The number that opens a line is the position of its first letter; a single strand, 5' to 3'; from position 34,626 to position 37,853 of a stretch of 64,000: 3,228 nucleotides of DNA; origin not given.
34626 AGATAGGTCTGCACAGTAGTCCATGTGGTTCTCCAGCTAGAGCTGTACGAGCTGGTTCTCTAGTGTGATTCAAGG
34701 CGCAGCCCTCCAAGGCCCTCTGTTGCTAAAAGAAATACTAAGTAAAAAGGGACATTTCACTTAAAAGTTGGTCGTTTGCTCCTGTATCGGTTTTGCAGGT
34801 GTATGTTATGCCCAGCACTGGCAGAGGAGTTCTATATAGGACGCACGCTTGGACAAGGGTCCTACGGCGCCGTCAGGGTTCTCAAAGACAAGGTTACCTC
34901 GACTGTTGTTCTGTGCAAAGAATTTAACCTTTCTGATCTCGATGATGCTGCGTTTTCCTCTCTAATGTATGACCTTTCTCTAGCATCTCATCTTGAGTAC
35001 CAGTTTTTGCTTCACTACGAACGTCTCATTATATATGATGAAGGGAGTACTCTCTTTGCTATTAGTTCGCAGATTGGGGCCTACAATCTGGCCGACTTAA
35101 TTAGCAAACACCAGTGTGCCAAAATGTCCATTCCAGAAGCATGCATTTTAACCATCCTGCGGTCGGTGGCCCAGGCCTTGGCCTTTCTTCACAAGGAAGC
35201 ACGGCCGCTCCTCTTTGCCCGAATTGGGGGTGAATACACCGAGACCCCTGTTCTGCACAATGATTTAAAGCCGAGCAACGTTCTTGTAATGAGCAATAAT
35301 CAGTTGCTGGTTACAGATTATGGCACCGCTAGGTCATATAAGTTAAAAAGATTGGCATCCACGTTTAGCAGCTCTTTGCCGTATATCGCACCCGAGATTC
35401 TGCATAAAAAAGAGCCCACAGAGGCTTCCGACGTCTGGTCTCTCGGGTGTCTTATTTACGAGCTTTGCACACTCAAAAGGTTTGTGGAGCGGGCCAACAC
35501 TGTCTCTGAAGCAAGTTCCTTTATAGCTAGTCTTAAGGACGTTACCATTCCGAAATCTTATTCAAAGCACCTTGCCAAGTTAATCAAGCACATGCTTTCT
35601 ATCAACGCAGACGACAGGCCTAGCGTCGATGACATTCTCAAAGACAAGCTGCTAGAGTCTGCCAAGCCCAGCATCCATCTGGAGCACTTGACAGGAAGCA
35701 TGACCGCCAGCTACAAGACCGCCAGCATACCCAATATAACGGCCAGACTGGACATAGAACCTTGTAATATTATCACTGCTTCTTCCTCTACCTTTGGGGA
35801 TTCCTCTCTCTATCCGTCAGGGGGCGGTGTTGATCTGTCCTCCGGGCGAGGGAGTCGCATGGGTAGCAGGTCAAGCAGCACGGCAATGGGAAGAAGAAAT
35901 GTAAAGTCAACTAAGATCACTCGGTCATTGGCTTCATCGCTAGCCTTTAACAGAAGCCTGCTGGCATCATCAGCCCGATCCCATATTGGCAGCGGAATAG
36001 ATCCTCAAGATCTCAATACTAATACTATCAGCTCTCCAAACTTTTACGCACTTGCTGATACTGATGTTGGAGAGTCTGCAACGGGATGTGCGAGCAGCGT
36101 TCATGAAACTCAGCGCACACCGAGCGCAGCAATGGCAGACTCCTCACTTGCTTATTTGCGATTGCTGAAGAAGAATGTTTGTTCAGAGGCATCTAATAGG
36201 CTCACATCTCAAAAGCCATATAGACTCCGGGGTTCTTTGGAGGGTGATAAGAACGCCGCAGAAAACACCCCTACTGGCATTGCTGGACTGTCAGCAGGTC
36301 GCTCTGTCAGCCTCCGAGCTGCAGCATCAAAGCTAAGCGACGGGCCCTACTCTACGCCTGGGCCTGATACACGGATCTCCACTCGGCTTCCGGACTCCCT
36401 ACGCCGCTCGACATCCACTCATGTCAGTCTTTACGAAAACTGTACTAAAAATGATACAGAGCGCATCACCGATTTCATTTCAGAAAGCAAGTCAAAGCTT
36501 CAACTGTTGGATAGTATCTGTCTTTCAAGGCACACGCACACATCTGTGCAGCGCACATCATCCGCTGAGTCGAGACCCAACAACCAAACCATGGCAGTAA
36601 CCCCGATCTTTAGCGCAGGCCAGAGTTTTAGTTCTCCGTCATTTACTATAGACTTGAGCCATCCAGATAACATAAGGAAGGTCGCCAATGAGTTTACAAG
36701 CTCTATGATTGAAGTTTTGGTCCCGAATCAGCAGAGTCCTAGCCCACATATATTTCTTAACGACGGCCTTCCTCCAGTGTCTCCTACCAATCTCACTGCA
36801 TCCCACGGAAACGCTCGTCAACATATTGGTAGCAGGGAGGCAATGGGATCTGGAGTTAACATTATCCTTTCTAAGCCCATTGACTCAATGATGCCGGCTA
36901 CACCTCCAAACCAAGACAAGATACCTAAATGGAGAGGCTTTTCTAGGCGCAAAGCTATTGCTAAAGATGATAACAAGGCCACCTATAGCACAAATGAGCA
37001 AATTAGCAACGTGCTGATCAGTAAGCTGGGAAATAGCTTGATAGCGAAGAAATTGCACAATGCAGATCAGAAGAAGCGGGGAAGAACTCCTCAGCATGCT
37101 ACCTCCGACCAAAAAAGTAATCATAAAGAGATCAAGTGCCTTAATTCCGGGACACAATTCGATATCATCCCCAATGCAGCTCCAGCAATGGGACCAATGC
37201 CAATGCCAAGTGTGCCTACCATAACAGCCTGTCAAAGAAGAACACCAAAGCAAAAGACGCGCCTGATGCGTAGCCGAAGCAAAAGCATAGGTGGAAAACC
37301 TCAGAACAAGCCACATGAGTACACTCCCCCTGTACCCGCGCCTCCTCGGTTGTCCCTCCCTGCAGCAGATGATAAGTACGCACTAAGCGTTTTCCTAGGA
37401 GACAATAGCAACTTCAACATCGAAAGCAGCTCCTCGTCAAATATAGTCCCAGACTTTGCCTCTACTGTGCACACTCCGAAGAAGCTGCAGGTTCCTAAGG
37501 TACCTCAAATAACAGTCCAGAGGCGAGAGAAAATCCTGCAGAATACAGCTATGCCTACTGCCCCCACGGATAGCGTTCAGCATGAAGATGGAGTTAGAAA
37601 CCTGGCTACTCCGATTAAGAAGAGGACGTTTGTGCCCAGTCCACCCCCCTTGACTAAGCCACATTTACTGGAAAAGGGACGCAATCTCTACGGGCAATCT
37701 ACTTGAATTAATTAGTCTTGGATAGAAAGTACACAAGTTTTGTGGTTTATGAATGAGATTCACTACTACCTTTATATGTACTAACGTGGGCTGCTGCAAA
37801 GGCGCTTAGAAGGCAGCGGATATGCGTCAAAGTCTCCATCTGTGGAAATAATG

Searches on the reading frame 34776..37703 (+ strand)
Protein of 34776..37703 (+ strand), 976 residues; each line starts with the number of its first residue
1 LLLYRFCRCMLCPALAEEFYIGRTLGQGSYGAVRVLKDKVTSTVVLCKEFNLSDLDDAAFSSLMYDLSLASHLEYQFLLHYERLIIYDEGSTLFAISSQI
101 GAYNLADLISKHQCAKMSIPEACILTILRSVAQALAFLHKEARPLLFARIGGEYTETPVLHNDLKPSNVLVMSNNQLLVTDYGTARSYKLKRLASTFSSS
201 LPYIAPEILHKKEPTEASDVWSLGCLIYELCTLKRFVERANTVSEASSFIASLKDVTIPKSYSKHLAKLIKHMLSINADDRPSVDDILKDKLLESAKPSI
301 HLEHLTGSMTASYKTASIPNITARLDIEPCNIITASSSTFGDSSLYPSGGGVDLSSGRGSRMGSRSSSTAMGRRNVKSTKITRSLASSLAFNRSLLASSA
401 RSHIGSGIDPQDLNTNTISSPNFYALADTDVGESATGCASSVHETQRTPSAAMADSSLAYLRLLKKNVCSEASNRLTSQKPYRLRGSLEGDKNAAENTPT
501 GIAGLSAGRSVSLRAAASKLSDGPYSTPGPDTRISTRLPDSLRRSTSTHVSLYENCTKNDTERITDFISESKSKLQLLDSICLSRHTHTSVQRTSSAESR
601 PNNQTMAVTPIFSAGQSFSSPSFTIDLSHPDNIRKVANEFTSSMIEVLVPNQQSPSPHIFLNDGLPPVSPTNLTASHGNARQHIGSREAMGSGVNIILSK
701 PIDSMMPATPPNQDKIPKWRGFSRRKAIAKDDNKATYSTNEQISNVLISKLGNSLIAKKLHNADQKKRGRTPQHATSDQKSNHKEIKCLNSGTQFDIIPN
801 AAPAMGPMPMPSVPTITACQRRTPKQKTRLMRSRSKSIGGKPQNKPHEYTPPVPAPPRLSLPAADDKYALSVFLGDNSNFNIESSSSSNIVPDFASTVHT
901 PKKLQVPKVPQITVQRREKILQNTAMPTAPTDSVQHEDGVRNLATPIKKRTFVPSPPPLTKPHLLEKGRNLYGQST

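Call 54: search_protein_families(library=pfam, proteins=[window:34776-37703:+], max_evalue=0.0001)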
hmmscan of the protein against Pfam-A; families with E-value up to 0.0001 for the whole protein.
window:34776-37703:+ (976 aa): 2 families
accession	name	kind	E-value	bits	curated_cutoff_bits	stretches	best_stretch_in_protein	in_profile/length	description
PF00069.31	Pkinase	-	4e-38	131.8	31.7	1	21-292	3-262/263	Protein kinase domain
PF07714.23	PK_Tyr_Ser-Thr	-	4.6e-23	82.3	23.1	1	21-289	3-256/258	Protein tyrosine and serine/threonine kinase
